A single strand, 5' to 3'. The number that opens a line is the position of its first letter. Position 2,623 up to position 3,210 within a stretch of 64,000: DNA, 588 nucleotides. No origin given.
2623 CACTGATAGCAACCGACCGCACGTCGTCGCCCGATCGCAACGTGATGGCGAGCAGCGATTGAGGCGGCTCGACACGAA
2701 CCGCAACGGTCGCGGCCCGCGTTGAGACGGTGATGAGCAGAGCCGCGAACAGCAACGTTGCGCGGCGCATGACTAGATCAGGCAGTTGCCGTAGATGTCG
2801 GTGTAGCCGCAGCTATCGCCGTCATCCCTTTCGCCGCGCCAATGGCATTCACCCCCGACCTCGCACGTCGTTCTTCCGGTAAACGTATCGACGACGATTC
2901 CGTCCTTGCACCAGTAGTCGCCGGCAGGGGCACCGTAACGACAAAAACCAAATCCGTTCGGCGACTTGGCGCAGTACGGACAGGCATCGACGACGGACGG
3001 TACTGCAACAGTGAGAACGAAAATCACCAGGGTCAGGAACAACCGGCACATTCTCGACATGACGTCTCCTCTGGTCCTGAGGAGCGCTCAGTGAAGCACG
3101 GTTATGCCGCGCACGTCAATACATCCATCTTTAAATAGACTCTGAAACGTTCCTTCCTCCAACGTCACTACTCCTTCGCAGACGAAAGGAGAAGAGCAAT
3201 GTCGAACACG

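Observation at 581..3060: Two-gene secreted module (small CxYC Cys-rich protein + large multi-CarboxypepD_reg protein), copy 1 of 2 in window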

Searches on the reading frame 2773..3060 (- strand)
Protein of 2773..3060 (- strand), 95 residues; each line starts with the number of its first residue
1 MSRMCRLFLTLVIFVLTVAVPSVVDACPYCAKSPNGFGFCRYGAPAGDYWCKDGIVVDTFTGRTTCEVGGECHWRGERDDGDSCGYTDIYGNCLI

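Call 3: search_protein_families(library=pfam, proteins=[window:2773-3060:-], max_evalue=1)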
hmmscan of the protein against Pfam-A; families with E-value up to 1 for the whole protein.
window:2773-3060:- (95 aa): 0 families

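Call 5: find_homologous_proteins(query=window:2773-3060:-, max_evalue=0.01)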
Query window:2773-3060:- (95 aa): 4 proteins with E <= 0.01 among 5 candidates.
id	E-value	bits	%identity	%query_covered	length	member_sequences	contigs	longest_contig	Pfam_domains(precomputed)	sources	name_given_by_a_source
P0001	1.0e-51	191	83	100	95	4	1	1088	-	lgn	-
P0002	1.8e-34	136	66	100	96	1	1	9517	-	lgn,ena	-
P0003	1.1e-33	133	66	100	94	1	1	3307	-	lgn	-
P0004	4.8e-33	131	66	100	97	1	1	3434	-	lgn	-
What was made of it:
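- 2773..3060 (-): Small gene of pair 1. It encodes a 95-aa Sec-exported, disulfide-rich mini-protein, a founding member of an unfiled family (alignment A3). Homologues at 66-83% identity (call 5).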

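Call 8: find_encoding_contigs(protein=P0002, flank=8000)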
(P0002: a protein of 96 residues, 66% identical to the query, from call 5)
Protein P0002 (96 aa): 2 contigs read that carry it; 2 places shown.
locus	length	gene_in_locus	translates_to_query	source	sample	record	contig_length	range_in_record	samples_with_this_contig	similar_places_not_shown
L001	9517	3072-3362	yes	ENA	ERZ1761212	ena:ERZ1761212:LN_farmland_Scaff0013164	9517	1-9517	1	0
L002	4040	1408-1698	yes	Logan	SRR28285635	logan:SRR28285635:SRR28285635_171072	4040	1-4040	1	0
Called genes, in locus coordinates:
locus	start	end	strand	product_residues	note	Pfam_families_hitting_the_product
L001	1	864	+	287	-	?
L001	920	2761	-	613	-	PF07705:CARDB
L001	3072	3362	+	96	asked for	-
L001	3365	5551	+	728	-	PF10670:DUF4198 (faint), PF13715:CarbopepD_reg_2 (faint), PF13620:CarboxypepD_reg (weak)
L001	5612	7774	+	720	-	PF10459:Peptidase_S46, PF13365:Trypsin_2 (faint)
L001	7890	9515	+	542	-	?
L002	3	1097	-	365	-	?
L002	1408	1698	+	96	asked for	-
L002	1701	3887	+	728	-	PF10670:DUF4198 (faint), PF13715:CarbopepD_reg_2 (faint), PF13620:CarboxypepD_reg (weak)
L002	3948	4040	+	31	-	?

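Call 18: search_protein_families(library=ncbifam, proteins=[window:2773-3060:-], max_evalue=1)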
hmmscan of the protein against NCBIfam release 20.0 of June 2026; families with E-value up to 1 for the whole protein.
window:2773-3060:- (95 aa): 0 families

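Call 25: search_protein_representatives(alignment_id=A1)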
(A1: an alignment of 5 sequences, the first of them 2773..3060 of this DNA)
Query: 5 sequences, 95 profile positions. Proteins with E-value up to 0.001 (for the whole library): 60; up to 1e-10: 30; up to 1e-30: 1. The best 60 are listed.
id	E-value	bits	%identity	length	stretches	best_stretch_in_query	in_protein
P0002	2.1e-50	185.2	-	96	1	1-95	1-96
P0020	6.0e-27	110.0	-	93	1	1-95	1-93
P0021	8.2e-19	84.0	-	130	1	1-82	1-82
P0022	2.4e-18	82.5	-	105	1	10-89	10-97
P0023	2.5e-17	79.2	-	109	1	9-83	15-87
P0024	1.3e-16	77.0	-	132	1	9-79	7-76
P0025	1.3e-16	76.9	-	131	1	5-86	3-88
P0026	3.5e-16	75.6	-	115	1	4-85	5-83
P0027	1.3e-15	73.7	-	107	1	2-95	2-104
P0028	2.4e-15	72.9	-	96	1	5-95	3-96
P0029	4.1e-15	72.1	-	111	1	5-73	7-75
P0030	4.3e-15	72.0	-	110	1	14-77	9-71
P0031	7.1e-15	71.4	-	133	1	6-76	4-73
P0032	7.8e-15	71.2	-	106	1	7-94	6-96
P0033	6.1e-14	68.3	-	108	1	8-94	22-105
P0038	1.4e-12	64.0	-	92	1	8-94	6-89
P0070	3.9e-05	40.1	-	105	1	7-90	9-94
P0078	9.7e-04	35.7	-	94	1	3-79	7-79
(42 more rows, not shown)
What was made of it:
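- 2773..3060 (-): Sixty cluster representatives found by profile HMMER (call 25).
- On Small-protein family 1 (unfiled; alignment A3): Sixty representatives at E<=1e-3 and 30 at E<=1e-10 (call 25).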

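Call 45: predict_structure(alignment_id=A3)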
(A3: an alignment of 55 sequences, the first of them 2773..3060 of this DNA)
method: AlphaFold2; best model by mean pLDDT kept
length: 95 residues; sequences in the alignment: 55
mean_pLDDT: 78.4   pTM: 0.47
mean pLDDT of the five models: 78.4, 75.7, 74.5, 73.6, 70.6
residues with pLDDT >= 90: 34; 70-90: 33; 50-70: 21; < 50: 7
segments of 3 or more residues with pLDDT < 50: 76-81
pLDDT, mean of each block of 10 residues (from residue 1): 85 89 73 91 81 91 91 59 58 57
secondary structure, 60 per line:
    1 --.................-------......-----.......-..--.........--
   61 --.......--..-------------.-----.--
elements in order: H3-19 E27-32 E38-44 E50-58 E63-69
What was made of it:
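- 2845..2982 (-): Head domain (aa 27-72). Motif: C-x2-C-x2-S-P-N-G-[WF]-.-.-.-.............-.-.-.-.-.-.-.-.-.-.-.5-C. It has six (near-)invariant Cys and four predicted beta-strands. AlphaFold2 pLDDT is about 90 for this core, with strands at 27-32, 38-44, 50-58 and 63-69 (call 45).
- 2776..2844 (-): Variable acidic/Gly-rich linker followed by a conserved extreme C-terminal tail (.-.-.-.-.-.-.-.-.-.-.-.). The family consensus is C-x-W-T-D...hydrophobic end. Low pLDDT of 57-59 (call 45).
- The head is modelled confidently and the tail is not (call 45).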

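Call 49: fold_search(model_id=the predicted structure, library=pdb)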
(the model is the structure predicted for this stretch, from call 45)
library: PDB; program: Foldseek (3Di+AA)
matches with E <= 10: 151; with E <= 0.001: 0
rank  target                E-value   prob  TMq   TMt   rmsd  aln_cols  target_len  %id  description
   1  3ray                  8.9e-01  0.06  0.15  0.10  14.7        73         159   15  Crystal structure of Methyltransferase domain of human PR domain-containing protein 11 (released 2011-04-20)
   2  8bcp_B                9.5e-01  0.18  0.21  0.13  18.5        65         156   14  Cryo-EM structure of the proximal end of bacteriophage T5 tail : p142 tail terminator protein hexamer and pb6 tail tub (released 2023-11-01)
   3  4r55_A                1.5e+00  0.13  0.18  0.30   9.2        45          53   20  The crystal structure of a Cren7 mutant protein GR and dsDNA complex (released 2015-08-05)
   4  7u32_E                1.7e+00  0.08  0.19  0.10   9.5        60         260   15  MVV cleaved synaptic complex (CSC) intasome at 3.4 A resolution (released 2022-05-11)
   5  4kl5_B                1.9e+00  0.06  0.19  0.14  10.6        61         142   11  Crystal structure of NpuDnaE intein (released 2013-09-04)
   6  8bcp_A                2.1e+00  0.08  0.18  0.12  17.2        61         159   15  Cryo-EM structure of the proximal end of bacteriophage T5 tail : p142 tail terminator protein hexamer and pb6 tail tub (released 2023-11-01)
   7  8hqo_a                2.3e+00  0.11  0.21  0.13  18.6        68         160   15  Neck of DT57C bacteriophage in the full state (released 2023-12-13)
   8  5wvw_A                2.3e+00  0.10  0.18  0.27   9.0        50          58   18  The crystal structure of Cren7 mutant L28A in complex with dsDNA (released 2017-04-26)
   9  4gig                  2.4e+00  0.08  0.19  0.12   8.4        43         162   14  crystal structure of T69A mutant of trapped Dnae intein precursor (released 2013-03-06)
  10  7qil_MODEL_1_A        2.6e+00  0.06  0.19  0.14   8.5        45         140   13  Solution NMR structure of halophilic DnaE intein (released 2022-04-27)
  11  7zpp_M                2.7e+00  0.06  0.21  0.11  10.3        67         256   15  Cryo-EM structure of the MVV CSC intasome at 4.5A resolution (released 2022-05-11)
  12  3lwi_A                2.9e+00  0.08  0.19  0.26   8.9        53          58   17  Crystal structure of Cren7-dsDNA complex (released 2010-05-26)
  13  5wvy_A                3.1e+00  0.08  0.18  0.27   9.0        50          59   18  The crystal structure of Cren7 mutant L28V in complex with dsDNA (released 2017-04-26)
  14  8iuf_E6               3.3e+00  0.14  0.20  0.07   7.0        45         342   16  Cryo-EM structure of Euglena gracilis super-complex I+III2+IV, composite (released 2024-02-28)
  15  9hce_1                3.3e+00  0.09  0.21  0.33   7.7        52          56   12  Mouse mitoribosome large subunit assembly intermediate (without uL16m) bound to MRM3 dimer and the MALSU-L0R8F8-mt-ACP (released 2025-06-18)
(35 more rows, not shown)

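Call 50: search_solved_structures(query=A3, max_evalue=10)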
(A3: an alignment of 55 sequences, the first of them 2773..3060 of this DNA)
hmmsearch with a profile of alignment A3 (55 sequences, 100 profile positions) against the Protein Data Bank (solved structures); distinct sequences matched with E-value up to 10: 0.

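Call 71: search_protein_families(library=padloc, proteins=[window:2773-3060:-], max_evalue=0.01)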
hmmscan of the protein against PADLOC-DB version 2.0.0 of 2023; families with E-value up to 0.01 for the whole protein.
window:2773-3060:- (95 aa): 0 families

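Call 73: find_encoding_contigs(protein=P0024, flank=5000, max_places=2)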
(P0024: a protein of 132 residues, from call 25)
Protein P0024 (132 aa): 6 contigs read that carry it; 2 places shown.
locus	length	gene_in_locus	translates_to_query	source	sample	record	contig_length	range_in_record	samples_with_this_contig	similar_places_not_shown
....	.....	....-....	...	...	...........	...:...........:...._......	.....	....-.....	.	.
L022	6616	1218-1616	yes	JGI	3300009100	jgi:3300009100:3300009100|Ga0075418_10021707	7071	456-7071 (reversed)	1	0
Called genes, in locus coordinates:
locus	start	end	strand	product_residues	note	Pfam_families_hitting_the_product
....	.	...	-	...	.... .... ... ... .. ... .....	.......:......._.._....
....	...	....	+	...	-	-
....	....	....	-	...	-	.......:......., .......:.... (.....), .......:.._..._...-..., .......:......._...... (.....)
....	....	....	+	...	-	-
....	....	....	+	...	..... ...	-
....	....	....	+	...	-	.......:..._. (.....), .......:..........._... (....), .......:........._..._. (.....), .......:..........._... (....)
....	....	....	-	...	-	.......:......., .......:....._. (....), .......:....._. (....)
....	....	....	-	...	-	-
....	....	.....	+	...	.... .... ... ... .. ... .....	?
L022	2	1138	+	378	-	?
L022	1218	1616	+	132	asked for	-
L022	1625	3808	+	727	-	PF02369:Big_1 (faint), PF13620:CarboxypepD_reg (weak), PF13715:CarbopepD_reg_2 (faint), PF13620:CarboxypepD_reg (weak)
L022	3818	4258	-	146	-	PF14534:DUF4440, PF13474:SnoaL_3 (weak), PF12680:SnoaL_2 (weak)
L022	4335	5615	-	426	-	-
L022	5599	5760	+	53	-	-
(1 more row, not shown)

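Call 74: find_encoding_contigs(protein=P0038, flank=5000, max_places=2)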
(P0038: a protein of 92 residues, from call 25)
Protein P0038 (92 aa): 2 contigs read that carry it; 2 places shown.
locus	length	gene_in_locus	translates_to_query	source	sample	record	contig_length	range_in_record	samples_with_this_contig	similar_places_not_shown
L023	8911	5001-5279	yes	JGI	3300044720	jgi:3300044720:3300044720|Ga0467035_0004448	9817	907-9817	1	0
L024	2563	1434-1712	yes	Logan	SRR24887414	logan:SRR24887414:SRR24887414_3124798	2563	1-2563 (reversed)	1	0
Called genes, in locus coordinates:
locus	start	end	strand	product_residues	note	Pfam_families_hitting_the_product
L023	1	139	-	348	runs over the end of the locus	?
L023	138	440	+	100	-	-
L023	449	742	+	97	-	PF01022:HTH_5 (weak), PF12840:HTH_20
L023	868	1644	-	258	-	PF02625:XdhC_CoxI, PF13478:XdhC_C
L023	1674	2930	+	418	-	PF01979:Amidohydro_1, PF07969:Amidohydro_3 (weak)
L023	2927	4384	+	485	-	PF03561:Allantoicase, PF09349:OHCU_decarbox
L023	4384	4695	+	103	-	PF00576:Transthyretin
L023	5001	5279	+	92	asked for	-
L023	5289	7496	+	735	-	PF13715:CarbopepD_reg_2 (faint), PF20598:DUF6795 (faint), PF13620:CarboxypepD_reg (weak)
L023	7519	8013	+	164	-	-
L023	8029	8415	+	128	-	PF04343:DUF488, PF22751:DUF488-N3a, PF22752:DUF488-N3i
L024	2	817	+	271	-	?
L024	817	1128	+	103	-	PF00576:Transthyretin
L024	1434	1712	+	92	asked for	-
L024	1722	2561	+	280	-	?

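Call 75: find_encoding_contigs(protein=P0078, flank=5000, max_places=2)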
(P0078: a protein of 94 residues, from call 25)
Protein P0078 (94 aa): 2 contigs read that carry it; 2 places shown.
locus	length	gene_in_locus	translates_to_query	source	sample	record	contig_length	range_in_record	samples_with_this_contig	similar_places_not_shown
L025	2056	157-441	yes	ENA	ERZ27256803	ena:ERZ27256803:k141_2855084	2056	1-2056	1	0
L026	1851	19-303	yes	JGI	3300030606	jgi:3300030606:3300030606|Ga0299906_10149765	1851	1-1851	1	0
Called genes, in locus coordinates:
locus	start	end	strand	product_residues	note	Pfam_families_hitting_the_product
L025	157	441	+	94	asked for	-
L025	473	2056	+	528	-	?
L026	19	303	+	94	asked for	-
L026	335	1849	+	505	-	?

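Call 76: find_encoding_contigs(protein=P0070, flank=5000, max_places=2)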
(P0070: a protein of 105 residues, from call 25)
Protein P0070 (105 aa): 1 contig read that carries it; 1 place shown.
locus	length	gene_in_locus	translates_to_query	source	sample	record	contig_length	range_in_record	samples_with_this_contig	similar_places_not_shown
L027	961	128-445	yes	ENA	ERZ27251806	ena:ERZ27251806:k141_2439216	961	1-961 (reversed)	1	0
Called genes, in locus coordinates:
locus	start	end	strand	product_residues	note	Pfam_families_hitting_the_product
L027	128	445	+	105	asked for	-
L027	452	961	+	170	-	?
